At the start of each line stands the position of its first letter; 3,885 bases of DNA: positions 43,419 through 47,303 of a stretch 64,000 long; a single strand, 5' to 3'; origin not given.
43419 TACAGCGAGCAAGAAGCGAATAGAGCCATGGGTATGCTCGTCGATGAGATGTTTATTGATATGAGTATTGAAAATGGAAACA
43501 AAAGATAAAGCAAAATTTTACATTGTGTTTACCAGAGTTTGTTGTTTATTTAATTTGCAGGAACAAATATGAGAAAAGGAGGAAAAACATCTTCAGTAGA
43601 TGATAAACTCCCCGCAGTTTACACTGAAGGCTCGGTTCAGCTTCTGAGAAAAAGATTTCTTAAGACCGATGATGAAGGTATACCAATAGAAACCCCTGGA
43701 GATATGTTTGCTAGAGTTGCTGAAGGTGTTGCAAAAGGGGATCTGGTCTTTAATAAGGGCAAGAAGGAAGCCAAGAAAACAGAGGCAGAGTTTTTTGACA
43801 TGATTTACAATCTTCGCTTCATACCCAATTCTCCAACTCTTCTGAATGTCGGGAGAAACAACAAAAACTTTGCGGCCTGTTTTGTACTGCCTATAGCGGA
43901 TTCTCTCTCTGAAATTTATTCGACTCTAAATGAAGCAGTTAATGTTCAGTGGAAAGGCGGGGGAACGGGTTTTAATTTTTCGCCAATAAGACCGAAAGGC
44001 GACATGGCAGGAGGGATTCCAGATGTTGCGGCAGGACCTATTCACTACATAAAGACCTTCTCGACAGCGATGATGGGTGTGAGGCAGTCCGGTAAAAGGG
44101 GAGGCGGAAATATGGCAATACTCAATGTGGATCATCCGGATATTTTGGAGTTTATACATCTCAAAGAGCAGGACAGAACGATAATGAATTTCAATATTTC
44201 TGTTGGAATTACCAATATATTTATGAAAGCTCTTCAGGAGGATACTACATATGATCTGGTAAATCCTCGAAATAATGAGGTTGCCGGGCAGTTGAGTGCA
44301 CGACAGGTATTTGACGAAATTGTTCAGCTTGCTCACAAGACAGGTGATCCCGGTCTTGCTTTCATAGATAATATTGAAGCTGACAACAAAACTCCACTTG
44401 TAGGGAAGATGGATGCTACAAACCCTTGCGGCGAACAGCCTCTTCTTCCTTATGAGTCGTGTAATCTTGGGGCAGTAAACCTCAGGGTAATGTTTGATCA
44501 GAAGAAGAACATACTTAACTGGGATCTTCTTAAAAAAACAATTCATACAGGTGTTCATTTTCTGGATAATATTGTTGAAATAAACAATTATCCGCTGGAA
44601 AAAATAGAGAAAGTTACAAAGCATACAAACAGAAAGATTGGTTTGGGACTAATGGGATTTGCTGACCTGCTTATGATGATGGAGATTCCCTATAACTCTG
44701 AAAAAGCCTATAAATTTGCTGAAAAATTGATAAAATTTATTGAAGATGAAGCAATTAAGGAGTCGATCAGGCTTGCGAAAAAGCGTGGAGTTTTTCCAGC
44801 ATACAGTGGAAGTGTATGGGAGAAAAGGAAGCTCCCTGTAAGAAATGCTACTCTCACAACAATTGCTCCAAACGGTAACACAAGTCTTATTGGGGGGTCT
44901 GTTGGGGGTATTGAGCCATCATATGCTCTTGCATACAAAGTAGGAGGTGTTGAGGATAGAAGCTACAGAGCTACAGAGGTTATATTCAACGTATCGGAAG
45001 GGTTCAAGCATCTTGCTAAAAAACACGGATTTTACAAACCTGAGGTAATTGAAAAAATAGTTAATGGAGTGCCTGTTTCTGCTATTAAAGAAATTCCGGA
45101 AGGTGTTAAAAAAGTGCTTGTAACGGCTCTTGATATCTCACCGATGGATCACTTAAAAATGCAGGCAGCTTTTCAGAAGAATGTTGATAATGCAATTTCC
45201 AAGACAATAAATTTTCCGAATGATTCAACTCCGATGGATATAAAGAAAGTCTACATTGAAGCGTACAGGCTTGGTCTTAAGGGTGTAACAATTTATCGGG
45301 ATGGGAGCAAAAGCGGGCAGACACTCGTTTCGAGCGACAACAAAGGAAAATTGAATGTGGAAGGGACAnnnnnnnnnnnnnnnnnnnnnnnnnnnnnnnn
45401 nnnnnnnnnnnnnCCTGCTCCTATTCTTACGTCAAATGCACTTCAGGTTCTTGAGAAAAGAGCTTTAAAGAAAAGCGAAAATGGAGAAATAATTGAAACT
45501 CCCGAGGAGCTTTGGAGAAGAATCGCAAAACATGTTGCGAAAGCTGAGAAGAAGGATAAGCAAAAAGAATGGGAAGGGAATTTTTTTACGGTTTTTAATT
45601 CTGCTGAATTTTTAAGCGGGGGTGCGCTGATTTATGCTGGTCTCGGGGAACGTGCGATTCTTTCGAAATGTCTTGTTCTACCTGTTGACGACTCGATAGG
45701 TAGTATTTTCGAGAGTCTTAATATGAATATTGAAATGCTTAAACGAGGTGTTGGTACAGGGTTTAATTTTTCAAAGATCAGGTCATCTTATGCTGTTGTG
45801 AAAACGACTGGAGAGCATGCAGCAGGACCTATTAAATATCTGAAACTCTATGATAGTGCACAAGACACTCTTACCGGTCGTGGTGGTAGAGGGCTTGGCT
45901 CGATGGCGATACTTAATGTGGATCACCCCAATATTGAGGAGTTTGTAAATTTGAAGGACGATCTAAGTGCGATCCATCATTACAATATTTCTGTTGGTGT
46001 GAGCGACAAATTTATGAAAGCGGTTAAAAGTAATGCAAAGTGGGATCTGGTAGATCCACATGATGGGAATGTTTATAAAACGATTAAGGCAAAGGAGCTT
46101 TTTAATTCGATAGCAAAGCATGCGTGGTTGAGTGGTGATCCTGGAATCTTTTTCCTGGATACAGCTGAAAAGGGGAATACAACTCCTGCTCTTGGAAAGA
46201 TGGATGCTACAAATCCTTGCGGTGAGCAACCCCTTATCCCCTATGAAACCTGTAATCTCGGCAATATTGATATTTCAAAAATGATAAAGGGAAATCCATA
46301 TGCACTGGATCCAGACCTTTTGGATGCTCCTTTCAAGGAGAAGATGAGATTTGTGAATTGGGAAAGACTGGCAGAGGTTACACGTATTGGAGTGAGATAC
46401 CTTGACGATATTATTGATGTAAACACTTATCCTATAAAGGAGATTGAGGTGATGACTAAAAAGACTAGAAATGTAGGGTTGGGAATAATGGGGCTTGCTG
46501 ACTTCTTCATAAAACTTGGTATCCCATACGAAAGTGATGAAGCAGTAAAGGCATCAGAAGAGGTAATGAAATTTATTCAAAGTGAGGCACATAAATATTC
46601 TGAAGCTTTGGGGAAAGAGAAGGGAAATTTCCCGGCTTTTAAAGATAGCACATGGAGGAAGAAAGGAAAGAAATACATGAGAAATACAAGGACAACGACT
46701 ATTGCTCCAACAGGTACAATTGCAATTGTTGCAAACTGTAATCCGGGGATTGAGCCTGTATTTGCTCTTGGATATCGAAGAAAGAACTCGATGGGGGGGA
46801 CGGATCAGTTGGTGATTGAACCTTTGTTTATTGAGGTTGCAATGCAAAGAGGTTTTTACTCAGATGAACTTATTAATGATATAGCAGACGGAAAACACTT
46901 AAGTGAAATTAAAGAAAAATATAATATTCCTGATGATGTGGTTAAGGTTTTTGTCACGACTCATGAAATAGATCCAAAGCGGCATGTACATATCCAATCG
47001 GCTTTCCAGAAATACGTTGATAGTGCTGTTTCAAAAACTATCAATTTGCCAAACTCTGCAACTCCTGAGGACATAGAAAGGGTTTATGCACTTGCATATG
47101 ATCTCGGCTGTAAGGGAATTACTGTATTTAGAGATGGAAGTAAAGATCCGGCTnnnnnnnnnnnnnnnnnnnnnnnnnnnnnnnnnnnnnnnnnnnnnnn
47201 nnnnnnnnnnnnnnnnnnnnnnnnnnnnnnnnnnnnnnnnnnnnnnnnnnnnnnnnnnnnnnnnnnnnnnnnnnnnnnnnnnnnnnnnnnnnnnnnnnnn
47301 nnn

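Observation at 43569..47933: Two complete class II RNR catalytic cores fused head-to-tail in one 1454-aa polypeptide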

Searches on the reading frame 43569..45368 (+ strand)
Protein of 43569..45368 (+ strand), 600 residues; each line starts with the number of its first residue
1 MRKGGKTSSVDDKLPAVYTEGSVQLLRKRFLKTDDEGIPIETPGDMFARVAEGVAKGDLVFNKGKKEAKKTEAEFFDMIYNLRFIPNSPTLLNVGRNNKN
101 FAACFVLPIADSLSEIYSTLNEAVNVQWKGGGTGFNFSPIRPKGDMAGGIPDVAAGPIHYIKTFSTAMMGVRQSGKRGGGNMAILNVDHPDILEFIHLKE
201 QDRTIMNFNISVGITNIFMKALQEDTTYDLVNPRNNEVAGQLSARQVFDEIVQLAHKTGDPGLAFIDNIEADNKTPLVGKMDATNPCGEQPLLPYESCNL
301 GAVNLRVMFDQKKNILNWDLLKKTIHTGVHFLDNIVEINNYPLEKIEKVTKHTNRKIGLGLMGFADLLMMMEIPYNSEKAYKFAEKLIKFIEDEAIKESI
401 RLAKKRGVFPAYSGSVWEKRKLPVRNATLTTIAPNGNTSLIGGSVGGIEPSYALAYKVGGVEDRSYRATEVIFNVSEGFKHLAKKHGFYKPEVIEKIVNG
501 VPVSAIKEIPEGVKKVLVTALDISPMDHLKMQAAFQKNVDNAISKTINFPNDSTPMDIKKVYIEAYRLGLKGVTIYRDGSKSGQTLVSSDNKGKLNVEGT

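Call 29: search_solved_structures(query=window:43569-45368:+, max_evalue=1e-60, show_alignments=1)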
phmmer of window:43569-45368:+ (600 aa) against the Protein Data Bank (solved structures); distinct sequences matched with E-value up to 1e-60: 2.
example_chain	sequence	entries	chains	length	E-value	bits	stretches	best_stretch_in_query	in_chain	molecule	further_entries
1xjk_A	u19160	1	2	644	7.3e-109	368.1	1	100-413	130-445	ribonucleotide reductase, B12-dependent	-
1xje_A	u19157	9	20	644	1.3e-108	367.3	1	100-413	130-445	ribonucleotide reductase, B12-dependent | Ribonucleoside-diphosphate reductase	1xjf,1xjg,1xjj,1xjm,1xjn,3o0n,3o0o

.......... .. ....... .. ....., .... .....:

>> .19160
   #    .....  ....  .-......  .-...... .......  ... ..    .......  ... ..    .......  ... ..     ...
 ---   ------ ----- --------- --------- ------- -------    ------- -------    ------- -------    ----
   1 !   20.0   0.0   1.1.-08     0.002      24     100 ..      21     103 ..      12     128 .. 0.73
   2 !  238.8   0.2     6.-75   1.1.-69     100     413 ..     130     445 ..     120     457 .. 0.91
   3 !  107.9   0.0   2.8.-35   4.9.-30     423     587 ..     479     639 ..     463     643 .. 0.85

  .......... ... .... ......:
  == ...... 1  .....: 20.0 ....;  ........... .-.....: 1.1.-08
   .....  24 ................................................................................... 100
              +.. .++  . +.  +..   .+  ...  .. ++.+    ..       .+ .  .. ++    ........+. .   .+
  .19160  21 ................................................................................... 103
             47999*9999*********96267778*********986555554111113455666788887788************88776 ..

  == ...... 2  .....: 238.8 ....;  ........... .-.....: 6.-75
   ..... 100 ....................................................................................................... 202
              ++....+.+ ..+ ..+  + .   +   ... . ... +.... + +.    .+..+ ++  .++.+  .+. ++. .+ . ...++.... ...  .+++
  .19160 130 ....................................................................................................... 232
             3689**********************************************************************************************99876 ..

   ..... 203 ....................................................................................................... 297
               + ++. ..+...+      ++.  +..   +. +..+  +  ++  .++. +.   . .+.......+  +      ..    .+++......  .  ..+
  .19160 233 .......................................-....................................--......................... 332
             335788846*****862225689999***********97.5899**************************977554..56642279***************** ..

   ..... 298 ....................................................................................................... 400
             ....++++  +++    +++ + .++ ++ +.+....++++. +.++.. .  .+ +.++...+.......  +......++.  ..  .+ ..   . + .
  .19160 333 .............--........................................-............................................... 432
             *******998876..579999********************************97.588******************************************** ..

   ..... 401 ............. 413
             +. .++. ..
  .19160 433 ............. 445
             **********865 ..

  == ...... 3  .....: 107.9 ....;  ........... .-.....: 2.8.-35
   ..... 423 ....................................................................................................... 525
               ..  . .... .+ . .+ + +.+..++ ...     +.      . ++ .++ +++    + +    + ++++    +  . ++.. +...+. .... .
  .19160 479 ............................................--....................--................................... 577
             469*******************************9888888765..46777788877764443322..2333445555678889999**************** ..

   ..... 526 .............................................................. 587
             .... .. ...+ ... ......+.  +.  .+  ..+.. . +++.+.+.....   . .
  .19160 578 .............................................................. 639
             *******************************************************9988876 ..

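Call 59: search_protein_families(library=ncbifam, proteins=[window:43569-45368:+], max_evalue=0.00001)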
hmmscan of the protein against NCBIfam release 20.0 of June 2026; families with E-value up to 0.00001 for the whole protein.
window:43569-45368:+ (600 aa): 21 families
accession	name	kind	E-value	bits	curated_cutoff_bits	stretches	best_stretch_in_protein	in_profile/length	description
NF006417.0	PRK08665.1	equivalog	1.2e-230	767.8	961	1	18-593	12-580/759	vitamin B12-dependent ribonucleotide reductase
NF005010.0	PRK06406.1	subfamily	9.1e-185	616.1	1125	1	64-594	212-733/771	vitamin B12-dependent ribonucleotide reductase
TIGR02504.1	NrdJ_Z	equivalog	4.1e-183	610.2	399.95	1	23-586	2-606/606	adenosylcobalamin-dependent ribonucleoside-diphosphate reductase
NF006207.0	PRK08332.1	equivalog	7.9e-108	361.5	2400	4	417-590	1399-1566/1684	vitamin B12-dependent ribonucleotide reductase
TIGR02506.1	NrdE_NrdA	equivalog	1.3e-88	298.1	341.05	3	241-419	247-429/616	ribonucleoside-diphosphate reductase subunit alpha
NF005122.0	PRK06556.1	equivalog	6.9e-86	288.8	859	3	207-413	287-491/960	vitamin B12-dependent ribonucleotide reductase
NF005991.0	PRK08115.1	equivalog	2.3e-82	277.3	854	3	241-418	432-609/858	vitamin B12-dependent ribonucleotide reductase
NF005401.0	PRK06948.1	subfamily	2.2e-76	257.8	906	2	44-414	34-423/604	ribonucleotide reductase-like protein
NF006577.0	PRK09102.1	equivalog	3.8e-72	243.4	620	1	11-589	18-580/604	ribonucleoside-diphosphate reductase subunit alpha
NF005544.0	PRK07207.1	equivalog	1.3e-66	225.2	965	3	238-424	539-727/965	ribonucleoside-diphosphate reductase subunit alpha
NF005101.0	PRK06539.1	equivalog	2.3e-59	201.2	988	3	241-424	395-579/822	ribonucleoside-diphosphate reductase subunit alpha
NF009029.0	PRK12365.1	equivalog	4.8e-58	197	1350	2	242-425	626-810/1046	ribonucleoside-diphosphate reductase subunit alpha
NF005736.0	PRK07562.1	equivalog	1.4e-56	191.8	1737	3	207-413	396-601/1222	vitamin B12-dependent ribonucleotide reductase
NF005483.0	PRK07088.1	equivalog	3.9e-50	170.8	1214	2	17-250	157-389/764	ribonucleoside-diphosphate reductase subunit alpha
NF006665.0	PRK09209.1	equivalog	5.6e-50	170.4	1057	2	15-250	153-387/761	ribonucleoside-diphosphate reductase subunit alpha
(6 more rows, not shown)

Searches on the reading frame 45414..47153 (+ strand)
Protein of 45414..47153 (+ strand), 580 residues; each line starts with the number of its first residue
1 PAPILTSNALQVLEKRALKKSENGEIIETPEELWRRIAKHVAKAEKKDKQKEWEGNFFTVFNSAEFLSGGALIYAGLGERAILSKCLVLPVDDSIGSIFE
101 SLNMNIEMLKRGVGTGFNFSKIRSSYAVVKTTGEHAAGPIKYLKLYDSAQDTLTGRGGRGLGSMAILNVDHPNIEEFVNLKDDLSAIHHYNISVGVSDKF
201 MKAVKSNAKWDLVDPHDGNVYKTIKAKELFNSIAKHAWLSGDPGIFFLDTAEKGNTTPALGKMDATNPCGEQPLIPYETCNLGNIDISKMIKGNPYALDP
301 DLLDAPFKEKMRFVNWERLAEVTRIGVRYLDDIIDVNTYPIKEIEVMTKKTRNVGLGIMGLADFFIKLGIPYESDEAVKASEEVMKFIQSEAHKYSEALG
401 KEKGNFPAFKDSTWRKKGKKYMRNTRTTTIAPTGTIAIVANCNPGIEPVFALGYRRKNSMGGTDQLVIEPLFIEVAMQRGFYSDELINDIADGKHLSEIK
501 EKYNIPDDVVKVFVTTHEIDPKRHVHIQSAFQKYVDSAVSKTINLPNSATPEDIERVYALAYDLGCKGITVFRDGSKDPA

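Call 34: search_protein_representatives(protein=window:45414-47153:+)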
Query: 580 residues. Proteins with E-value up to 0.001 (for the whole library): 20410; up to 1e-10: 13434; up to 1e-30: 6533. The best 150 are listed.
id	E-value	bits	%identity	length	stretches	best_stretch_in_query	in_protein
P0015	0.0e+00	1224.5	51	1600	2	5-578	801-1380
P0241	0.0e+00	1014.9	46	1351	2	3-578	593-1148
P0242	1.2e-232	790.1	57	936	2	5-578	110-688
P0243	2.8e-229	779.0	57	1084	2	5-579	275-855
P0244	1.3e-202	691.0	63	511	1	29-535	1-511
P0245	1.5e-199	680.9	54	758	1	5-578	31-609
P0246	1.2e-184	631.7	46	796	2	2-578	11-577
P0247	2.5e-165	567.9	49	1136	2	114-577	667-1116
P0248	4.2e-159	547.4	49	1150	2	159-577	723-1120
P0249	4.9e-157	540.5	47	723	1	5-578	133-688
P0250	5.7e-153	527.1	47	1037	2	5-447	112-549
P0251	2.1e-152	525.3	47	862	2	265-578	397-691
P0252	2.1e-152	525.2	47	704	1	7-576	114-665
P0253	1.6e-151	522.3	48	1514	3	279-578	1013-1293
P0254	4.9e-150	517.4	48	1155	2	83-577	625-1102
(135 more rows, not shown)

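Call 59: search_protein_families(library=ncbifam, proteins=[window:45414-47153:+], max_evalue=0.00001)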
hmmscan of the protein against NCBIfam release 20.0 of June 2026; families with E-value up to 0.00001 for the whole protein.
window:45414-47153:+ (580 aa): 21 families
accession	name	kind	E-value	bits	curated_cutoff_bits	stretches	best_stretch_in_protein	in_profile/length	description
NF006417.0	PRK08665.1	equivalog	1.6e-208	694.6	961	1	5-578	12-569/759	vitamin B12-dependent ribonucleotide reductase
TIGR02504.1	NrdJ_Z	equivalog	1e-177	592.4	399.95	1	10-578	2-602/606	adenosylcobalamin-dependent ribonucleoside-diphosphate reductase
NF005010.0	PRK06406.1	subfamily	4.3e-173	577.5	1125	2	45-578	211-721/771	vitamin B12-dependent ribonucleotide reductase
NF006207.0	PRK08332.1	equivalog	3e-98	329.7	2400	2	267-576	1240-1556/1684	vitamin B12-dependent ribonucleotide reductase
TIGR02506.1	NrdE_NrdA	equivalog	6.3e-87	292.5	341.05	3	221-416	243-429/616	ribonucleoside-diphosphate reductase subunit alpha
NF005122.0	PRK06556.1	equivalog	1.4e-84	284.6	859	3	191-411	289-492/960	vitamin B12-dependent ribonucleotide reductase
NF005991.0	PRK08115.1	equivalog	1.2e-75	255.1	854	3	219-413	428-607/858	vitamin B12-dependent ribonucleotide reductase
NF005401.0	PRK06948.1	subfamily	1.5e-75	255.1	906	1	29-574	32-582/604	ribonucleotide reductase-like protein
NF005736.0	PRK07562.1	equivalog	8.5e-64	215.7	1737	4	191-411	398-602/1222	vitamin B12-dependent ribonucleotide reductase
NF005101.0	PRK06539.1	equivalog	3.5e-62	210.5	988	3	220-416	392-574/822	ribonucleoside-diphosphate reductase subunit alpha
NF006577.0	PRK09102.1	equivalog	3.5e-62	210.5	620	2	6-254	26-265/604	ribonucleoside-diphosphate reductase subunit alpha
NF005544.0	PRK07207.1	equivalog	2.6e-61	207.6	965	3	220-416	539-722/965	ribonucleoside-diphosphate reductase subunit alpha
NF005483.0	PRK07088.1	equivalog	2e-51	175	1214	2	7-217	160-374/764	ribonucleoside-diphosphate reductase subunit alpha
NF009029.0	PRK12365.1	equivalog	2e-50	171.7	1350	3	219-416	621-804/1046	ribonucleoside-diphosphate reductase subunit alpha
NF006279.0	PRK08447.1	equivalog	3.4e-49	167.9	1082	2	10-218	142-352/789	ribonucleoside-diphosphate reductase subunit alpha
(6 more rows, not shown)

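Call 60: list_cluster_members(proteins=[P0241, P0081, P0083, P0085, P0091, P0096, P0100, P0114, P0117, P0092])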
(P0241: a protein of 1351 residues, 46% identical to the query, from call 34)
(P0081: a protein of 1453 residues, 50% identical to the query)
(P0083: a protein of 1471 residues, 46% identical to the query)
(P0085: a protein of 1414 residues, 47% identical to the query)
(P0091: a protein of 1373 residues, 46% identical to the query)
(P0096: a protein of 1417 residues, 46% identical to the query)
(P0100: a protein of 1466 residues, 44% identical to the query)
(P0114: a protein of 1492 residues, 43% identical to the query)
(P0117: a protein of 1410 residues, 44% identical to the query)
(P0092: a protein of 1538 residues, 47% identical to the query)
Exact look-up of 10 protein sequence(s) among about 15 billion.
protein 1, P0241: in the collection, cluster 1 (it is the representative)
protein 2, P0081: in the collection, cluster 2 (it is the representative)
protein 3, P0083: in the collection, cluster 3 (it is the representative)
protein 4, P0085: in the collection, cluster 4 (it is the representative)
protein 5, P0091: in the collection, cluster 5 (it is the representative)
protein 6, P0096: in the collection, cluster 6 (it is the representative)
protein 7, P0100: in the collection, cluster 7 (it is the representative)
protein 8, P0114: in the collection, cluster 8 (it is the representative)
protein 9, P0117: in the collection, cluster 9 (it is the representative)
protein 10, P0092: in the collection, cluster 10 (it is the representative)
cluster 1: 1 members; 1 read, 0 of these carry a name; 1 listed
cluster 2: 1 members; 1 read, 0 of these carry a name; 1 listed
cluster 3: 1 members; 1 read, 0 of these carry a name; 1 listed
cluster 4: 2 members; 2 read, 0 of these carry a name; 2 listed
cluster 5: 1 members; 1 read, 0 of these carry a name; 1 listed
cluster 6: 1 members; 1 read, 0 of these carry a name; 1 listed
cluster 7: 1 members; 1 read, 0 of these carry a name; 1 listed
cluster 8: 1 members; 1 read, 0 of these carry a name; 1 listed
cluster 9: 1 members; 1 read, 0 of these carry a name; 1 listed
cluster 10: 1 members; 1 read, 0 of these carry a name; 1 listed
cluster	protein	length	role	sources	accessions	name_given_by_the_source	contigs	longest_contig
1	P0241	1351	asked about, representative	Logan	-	-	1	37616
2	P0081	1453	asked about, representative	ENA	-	-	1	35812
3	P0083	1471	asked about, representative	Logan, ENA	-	-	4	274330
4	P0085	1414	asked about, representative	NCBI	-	-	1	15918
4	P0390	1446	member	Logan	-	-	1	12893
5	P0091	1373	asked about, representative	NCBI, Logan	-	-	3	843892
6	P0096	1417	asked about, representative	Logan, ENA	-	-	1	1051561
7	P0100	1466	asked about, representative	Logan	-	-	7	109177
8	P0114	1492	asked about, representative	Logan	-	-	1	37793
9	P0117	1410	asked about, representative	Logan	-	-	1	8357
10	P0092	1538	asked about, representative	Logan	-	-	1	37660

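Call 61: find_encoding_contigs(protein=P0241, flank=7000, max_places=1)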
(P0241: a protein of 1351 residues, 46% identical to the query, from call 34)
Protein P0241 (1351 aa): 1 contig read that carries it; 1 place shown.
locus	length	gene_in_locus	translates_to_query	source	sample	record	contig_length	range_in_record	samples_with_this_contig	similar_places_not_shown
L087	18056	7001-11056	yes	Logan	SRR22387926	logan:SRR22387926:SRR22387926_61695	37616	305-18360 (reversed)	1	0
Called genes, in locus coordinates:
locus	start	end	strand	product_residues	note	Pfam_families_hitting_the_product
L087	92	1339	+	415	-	PF14450:FtsA (weak), PF02491:SHS2_FTSA, PF06277:EutA (weak), PF06723:MreB_Mbl, PF11104:PilM_2 (faint), PF14450:FtsA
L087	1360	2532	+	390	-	PF00091:Tubulin, PF12327:FtsZ_C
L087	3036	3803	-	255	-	-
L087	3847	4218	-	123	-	PF00383:dCMP_cyt_deam_1, PF14437:MafB19-deam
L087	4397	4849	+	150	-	PF22811:Zn_ribbon_NrdR, PF03477:ATP-cone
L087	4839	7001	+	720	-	PF00317:Ribonuc_red_lgN, PF02867:Ribonuc_red_lgC, PF12637:TSCPD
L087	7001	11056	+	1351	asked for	PF00317:Ribonuc_red_lgN, PF02867:Ribonuc_red_lgC, PF00317:Ribonuc_red_lgN (weak), PF02867:Ribonuc_red_lgC, PF12637:TSCPD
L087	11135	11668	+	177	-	PF02572:CobA_CobO_BtuR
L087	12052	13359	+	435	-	PF13567:DUF4131, PF03772:Competence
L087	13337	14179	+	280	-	PF00753:Lactamase_B, PF12706:Lactamase_B_2 (weak)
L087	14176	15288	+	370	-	PF06925:MGDG_synth, PF00534:Glycos_transf_1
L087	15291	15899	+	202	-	PF00334:NDK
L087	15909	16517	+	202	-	PF00334:NDK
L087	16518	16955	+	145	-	-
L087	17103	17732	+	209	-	PF02163:Peptidase_M50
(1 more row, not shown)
